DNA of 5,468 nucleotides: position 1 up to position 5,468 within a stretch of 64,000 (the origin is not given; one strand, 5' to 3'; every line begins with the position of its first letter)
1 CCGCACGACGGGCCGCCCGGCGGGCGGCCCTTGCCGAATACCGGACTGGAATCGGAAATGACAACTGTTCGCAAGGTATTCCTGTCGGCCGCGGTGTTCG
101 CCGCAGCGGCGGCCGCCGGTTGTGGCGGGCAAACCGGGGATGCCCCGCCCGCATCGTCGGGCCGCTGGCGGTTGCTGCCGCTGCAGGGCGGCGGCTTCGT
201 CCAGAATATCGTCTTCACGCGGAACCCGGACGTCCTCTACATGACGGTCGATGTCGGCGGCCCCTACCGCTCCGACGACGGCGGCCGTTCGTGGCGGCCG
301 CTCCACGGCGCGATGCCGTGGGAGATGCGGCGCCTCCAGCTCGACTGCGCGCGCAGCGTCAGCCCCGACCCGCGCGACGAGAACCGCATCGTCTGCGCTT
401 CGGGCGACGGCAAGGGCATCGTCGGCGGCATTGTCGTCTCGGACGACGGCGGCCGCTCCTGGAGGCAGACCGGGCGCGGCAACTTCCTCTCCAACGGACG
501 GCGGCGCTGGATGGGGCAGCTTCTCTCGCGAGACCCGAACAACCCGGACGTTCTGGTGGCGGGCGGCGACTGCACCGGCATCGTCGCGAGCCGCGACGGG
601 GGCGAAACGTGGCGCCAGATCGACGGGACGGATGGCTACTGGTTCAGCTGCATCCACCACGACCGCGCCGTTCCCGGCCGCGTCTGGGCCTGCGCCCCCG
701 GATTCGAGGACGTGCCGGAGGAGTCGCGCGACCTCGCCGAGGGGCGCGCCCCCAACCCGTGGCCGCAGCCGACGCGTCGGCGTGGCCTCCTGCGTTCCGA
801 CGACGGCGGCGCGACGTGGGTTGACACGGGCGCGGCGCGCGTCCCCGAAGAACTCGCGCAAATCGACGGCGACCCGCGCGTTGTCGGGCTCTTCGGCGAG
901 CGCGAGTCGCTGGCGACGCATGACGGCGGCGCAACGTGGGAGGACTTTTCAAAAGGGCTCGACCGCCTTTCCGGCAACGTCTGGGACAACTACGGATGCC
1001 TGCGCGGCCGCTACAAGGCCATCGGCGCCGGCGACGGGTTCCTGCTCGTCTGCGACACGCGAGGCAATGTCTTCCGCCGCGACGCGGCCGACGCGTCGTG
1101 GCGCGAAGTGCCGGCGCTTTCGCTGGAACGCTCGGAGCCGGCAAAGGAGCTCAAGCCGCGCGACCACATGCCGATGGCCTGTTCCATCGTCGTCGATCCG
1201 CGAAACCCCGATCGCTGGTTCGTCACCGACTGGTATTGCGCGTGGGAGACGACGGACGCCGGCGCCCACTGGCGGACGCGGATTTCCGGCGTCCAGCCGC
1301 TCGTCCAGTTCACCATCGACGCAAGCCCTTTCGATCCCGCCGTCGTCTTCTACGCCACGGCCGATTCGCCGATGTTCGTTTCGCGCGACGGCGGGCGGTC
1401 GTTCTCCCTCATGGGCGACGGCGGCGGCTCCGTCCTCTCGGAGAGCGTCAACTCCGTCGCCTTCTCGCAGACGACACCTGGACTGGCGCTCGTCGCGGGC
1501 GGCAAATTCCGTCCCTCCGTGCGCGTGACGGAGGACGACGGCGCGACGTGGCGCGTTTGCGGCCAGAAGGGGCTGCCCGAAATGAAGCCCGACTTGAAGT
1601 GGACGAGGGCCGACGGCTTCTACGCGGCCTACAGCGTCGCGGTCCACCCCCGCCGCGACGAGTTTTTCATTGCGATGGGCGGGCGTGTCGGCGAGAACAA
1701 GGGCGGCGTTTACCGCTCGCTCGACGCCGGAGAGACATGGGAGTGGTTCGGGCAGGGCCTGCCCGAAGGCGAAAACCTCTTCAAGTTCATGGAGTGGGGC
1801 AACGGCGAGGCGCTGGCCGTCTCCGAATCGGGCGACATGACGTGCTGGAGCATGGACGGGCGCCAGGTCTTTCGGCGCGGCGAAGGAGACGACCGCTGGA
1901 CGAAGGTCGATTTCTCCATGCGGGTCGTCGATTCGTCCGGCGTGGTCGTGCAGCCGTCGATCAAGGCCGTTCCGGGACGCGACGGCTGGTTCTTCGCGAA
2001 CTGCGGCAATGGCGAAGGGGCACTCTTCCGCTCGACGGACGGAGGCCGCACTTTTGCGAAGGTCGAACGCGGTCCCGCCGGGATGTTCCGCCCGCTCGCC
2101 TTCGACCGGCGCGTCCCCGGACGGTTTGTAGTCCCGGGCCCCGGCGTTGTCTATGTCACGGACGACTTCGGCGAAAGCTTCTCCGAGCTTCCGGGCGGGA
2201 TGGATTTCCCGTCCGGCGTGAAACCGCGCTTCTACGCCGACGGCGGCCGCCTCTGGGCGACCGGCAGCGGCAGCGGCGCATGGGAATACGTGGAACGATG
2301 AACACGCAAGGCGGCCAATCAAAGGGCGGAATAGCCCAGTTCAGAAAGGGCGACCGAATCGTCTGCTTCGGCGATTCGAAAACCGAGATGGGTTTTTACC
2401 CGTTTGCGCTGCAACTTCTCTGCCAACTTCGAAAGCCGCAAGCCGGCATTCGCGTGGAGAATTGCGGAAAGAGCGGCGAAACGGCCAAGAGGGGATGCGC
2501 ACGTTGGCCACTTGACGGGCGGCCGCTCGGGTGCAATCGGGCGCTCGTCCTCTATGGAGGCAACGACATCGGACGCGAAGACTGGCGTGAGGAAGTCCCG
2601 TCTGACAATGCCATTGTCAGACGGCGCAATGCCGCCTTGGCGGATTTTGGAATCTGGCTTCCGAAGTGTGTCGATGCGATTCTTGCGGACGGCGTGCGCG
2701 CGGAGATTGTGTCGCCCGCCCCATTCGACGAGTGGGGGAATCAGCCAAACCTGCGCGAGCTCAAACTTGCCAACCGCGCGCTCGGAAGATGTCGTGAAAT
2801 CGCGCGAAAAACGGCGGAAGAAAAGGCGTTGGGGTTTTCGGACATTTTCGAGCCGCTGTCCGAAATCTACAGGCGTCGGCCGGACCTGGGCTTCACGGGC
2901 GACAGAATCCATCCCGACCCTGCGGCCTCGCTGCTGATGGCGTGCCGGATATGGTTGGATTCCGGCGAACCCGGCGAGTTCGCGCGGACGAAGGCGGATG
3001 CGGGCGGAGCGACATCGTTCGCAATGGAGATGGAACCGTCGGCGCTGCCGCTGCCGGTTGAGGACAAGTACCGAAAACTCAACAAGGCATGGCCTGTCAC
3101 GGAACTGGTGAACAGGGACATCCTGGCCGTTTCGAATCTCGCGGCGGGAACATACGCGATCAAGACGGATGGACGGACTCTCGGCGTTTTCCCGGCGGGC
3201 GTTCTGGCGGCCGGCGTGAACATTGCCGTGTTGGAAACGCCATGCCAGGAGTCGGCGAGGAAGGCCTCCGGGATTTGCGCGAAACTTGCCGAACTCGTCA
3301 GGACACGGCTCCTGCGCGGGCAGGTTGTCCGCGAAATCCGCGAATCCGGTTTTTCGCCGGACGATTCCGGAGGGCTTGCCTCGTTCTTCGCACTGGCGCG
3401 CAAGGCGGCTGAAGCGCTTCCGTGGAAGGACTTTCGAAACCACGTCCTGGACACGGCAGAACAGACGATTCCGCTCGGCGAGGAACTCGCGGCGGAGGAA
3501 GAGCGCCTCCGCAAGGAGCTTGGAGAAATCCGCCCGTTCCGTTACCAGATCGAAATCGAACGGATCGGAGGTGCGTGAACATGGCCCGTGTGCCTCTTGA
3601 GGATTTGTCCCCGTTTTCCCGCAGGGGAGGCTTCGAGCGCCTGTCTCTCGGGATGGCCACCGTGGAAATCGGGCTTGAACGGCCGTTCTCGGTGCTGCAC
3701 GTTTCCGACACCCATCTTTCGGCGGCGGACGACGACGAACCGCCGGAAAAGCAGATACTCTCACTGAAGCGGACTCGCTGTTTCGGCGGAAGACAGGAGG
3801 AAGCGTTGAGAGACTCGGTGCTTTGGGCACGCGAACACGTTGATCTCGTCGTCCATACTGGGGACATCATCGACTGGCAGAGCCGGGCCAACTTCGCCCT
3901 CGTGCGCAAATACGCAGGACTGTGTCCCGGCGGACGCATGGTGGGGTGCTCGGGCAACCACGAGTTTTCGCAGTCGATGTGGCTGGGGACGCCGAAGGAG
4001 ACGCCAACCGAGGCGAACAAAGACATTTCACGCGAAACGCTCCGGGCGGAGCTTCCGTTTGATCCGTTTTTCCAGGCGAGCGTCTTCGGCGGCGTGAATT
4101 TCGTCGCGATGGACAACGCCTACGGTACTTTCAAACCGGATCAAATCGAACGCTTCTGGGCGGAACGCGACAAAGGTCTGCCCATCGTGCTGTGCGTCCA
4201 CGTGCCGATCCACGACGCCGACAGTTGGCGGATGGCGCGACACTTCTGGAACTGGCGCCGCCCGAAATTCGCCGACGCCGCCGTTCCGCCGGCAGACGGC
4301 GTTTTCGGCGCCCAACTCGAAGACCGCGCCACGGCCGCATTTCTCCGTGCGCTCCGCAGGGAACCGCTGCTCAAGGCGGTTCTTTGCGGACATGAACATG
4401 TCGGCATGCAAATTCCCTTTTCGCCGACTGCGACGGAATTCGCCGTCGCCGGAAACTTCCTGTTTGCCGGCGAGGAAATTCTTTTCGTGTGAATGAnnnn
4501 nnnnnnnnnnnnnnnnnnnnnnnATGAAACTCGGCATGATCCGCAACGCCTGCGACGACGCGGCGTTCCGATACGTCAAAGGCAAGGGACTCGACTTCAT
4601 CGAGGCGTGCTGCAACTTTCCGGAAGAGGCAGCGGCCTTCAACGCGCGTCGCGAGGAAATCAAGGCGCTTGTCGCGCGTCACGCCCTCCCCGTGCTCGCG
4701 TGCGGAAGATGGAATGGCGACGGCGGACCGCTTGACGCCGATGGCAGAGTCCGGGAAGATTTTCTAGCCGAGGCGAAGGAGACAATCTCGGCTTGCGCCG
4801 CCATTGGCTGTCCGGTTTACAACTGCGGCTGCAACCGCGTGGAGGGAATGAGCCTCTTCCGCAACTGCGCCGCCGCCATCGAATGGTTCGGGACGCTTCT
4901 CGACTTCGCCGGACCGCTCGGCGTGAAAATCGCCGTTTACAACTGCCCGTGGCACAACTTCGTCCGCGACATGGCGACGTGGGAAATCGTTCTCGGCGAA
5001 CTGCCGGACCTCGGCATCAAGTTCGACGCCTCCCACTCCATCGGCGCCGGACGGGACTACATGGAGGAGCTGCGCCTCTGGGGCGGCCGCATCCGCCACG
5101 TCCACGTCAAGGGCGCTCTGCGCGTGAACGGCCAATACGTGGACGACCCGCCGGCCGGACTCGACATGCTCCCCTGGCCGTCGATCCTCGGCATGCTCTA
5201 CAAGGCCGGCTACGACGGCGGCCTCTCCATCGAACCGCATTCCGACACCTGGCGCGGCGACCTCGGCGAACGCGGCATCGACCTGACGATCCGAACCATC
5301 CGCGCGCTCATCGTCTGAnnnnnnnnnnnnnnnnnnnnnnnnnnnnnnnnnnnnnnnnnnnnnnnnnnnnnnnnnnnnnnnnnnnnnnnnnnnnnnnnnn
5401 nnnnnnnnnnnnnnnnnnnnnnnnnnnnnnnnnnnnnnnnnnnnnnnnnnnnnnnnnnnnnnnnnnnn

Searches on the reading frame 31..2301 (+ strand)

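Call 89: search_protein_families(library=pfam, proteins=[window:31-2301:+], max_evalue=0.00001)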
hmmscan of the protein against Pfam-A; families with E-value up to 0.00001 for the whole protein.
window:31-2301:+ (756 aa): 2 families
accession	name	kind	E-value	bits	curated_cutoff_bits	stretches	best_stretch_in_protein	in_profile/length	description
PF02012.26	BNR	-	1.9e-20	69.8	27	0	79-89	1-11/12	BNR/Asp-box repeat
PF15902.12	Sortilin-Vps10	-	2.4e-16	60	33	0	405-509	4-111/446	Sortilin, neurotensin receptor 3,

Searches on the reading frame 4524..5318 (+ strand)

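Call 89: search_protein_families(library=pfam, proteins=[window:4524-5318:+], max_evalue=0.00001)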
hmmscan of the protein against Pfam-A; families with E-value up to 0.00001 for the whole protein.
window:4524-5318:+ (264 aa): 1 family
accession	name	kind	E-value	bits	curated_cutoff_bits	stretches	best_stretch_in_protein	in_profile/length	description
PF01261.30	AP_endonuc_2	-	8.2e-25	88.4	31.1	1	16-247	2-234/249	Xylose isomerase-like TIM barrel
